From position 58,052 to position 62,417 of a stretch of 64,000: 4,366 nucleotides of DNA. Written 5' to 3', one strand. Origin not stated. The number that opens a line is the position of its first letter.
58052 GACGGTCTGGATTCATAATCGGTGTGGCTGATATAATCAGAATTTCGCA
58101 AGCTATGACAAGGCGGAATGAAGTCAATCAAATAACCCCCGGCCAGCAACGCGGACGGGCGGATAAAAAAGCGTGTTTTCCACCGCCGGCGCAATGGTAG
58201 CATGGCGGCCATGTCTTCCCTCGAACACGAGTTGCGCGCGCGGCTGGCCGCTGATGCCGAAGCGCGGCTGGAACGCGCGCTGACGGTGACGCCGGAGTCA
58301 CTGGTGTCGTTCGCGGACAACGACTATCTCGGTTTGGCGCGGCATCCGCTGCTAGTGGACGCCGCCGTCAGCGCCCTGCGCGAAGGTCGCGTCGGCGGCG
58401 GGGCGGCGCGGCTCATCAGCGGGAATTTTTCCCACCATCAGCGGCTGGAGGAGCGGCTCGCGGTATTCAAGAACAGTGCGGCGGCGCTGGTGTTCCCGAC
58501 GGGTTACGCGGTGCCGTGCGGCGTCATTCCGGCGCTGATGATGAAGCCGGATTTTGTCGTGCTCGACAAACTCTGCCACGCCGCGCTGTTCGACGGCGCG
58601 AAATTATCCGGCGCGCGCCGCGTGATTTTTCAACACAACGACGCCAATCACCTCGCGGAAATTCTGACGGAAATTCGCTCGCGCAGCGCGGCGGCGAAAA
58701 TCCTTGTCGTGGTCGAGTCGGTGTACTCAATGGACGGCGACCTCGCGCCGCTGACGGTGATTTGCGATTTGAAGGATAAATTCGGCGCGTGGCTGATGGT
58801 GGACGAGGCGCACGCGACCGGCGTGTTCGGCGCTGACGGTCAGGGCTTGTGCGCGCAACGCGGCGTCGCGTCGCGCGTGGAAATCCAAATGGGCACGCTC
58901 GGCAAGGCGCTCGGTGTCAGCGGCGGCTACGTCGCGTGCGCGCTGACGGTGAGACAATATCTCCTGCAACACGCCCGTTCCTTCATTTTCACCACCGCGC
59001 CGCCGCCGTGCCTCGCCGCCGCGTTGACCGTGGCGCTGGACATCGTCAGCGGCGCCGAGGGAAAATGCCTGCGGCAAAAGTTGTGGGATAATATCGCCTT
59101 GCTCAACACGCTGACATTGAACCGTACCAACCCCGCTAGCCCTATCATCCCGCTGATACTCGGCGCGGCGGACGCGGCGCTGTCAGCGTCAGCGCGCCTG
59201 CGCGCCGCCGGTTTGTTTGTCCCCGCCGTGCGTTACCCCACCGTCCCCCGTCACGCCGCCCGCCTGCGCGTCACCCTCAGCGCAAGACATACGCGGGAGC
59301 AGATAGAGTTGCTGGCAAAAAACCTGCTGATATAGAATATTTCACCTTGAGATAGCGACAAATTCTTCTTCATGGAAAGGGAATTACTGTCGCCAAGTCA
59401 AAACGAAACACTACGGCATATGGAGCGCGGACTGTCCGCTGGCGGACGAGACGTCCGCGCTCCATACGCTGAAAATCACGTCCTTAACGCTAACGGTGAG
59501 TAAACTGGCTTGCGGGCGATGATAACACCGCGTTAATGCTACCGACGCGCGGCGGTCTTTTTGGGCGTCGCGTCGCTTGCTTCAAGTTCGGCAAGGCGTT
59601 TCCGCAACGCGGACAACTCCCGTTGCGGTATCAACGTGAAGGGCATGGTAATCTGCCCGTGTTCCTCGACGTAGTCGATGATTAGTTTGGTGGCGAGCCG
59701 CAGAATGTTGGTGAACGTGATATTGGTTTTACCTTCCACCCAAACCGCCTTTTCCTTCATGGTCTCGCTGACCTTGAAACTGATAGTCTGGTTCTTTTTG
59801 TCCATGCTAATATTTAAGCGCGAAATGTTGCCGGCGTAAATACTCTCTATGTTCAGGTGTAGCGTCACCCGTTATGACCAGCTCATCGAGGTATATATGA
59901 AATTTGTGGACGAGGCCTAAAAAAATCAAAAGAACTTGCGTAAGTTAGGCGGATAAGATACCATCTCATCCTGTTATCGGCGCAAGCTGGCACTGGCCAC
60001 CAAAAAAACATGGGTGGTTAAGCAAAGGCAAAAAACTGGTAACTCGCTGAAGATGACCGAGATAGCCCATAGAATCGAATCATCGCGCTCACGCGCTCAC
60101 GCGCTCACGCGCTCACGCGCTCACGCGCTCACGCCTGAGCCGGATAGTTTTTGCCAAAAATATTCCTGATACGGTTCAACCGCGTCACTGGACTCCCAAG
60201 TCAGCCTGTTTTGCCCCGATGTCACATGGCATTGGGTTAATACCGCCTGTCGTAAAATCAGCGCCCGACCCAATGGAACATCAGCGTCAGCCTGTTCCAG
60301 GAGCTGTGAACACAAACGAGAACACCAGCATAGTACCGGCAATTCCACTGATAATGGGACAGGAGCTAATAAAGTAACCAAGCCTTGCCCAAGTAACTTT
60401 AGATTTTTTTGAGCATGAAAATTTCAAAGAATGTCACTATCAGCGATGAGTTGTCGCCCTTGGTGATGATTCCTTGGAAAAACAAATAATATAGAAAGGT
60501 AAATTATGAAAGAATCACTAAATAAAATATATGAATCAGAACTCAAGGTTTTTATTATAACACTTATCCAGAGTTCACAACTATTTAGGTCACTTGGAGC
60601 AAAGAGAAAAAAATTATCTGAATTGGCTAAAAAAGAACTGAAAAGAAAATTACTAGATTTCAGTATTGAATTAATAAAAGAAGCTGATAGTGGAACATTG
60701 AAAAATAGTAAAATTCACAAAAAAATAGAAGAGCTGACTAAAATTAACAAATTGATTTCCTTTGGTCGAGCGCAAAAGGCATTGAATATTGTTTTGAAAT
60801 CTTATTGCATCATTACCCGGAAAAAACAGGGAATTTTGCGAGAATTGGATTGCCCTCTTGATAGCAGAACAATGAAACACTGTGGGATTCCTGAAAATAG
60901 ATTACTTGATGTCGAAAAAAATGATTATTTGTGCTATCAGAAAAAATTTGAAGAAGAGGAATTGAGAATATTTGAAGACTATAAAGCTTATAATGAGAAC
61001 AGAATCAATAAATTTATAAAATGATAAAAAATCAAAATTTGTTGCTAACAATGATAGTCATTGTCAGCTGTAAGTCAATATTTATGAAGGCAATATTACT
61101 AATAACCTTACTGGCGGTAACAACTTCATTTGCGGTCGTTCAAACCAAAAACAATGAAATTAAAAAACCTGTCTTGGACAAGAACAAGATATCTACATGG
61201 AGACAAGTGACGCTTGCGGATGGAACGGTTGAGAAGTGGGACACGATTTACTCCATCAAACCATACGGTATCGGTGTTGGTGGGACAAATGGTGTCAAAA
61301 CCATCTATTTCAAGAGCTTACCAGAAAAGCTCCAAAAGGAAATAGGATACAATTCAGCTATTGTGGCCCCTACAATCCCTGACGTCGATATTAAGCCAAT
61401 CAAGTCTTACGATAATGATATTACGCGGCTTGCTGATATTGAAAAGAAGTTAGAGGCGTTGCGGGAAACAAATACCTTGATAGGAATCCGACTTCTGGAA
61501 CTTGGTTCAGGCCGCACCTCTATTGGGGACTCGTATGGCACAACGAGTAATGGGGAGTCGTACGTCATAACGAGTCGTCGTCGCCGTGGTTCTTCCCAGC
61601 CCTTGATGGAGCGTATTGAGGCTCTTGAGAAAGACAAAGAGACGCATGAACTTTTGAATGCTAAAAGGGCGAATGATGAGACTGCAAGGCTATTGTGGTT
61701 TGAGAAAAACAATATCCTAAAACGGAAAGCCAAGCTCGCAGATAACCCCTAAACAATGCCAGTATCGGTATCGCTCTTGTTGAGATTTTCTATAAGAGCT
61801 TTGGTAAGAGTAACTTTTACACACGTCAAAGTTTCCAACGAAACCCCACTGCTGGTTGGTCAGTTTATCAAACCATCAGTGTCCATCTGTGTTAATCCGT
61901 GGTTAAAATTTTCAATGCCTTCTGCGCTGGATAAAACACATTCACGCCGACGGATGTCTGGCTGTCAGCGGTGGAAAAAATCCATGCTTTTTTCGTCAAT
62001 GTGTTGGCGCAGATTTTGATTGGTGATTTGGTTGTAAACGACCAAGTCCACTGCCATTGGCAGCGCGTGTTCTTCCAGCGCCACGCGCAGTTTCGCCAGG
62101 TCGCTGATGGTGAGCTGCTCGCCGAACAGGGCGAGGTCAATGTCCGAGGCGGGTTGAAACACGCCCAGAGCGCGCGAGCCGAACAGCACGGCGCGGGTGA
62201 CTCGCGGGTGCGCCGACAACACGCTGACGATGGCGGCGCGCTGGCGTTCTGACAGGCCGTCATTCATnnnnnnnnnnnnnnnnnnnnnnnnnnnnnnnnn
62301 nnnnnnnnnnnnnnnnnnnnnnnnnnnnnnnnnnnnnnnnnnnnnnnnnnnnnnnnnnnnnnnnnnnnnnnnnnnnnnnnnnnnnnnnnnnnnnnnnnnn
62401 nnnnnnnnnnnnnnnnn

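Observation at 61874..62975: Third example: HEPN-MNT toxin-antitoxin pair embedded between two copies of a displaced bioA 5' end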

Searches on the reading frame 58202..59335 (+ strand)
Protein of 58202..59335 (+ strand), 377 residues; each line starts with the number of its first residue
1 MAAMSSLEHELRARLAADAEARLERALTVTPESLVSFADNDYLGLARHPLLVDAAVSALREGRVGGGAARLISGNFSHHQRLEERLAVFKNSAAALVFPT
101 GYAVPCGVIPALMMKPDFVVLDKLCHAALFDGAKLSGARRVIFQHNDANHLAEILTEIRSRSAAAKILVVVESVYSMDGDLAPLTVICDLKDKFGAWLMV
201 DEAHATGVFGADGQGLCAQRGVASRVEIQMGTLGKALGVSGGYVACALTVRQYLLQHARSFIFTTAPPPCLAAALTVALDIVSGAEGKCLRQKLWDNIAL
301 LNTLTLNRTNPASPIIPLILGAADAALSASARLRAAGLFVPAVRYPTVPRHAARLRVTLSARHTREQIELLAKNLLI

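Call 63: search_protein_families(library=pfam, proteins=[window:58202-59335:+], max_evalue=0.001)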
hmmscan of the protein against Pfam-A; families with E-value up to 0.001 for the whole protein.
window:58202-59335:+ (377 aa): 2 families
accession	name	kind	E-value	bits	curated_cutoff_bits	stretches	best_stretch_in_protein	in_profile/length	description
PF00155.27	Aminotran_1_2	-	1.6e-46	159.6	19.7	1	34-374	3-360/361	Aminotransferase class I and II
PF01053.26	Cys_Met_Meta_PP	-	0.00064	18.8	27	0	79-209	54-181/381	Cys/Met metabolism PLP-dependent enzyme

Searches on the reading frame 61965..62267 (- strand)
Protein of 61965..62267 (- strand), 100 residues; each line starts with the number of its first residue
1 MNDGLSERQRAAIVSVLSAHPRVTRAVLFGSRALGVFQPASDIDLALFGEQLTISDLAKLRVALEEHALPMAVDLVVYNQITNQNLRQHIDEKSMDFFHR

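Call 7: search_protein_families(library=pfam, proteins=[window:61965-62267:-], max_evalue=0.01)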
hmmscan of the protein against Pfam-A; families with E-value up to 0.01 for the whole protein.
window:61965-62267:- (100 aa): 2 families
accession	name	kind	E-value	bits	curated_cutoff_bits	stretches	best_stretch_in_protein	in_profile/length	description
PF18765.7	Polbeta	-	2.7e-14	53.5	26.9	1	13-94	3-84/93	Polymerase beta, Nucleotidyltransferase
PF01909.29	NTP_transf_2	-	1.4e-09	38.6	21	1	18-88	10-84/93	Nucleotidyltransferase domain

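Call 9: find_encoding_contigs(protein=window:61965-62267:-, flank=10000, max_places=10)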
Protein window:61965-62267:- (100 aa): 1 contig read that carries it; 1 place shown.
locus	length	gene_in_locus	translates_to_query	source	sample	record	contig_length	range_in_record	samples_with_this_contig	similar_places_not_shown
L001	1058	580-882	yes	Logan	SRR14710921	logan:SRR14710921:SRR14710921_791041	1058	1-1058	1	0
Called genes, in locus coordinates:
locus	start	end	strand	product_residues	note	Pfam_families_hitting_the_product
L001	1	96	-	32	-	?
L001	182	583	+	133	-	PF08780:NTase_sub_bind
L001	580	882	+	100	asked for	PF01909:NTP_transf_2, PF18765:Polbeta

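Call 58: search_protein_families(library=ncbifam, proteins=[window:61965-62267:-], max_evalue=0.001)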
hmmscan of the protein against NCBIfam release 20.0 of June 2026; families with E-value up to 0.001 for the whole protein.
window:61965-62267:- (100 aa): 1 family
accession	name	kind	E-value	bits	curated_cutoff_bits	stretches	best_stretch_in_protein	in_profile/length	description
NF047752.1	MntA_antitoxin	equivalog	1.3e-11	44.3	60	1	17-84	1-68/106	type VII toxin-antitoxin system MntA family adenylyltransferase antitoxin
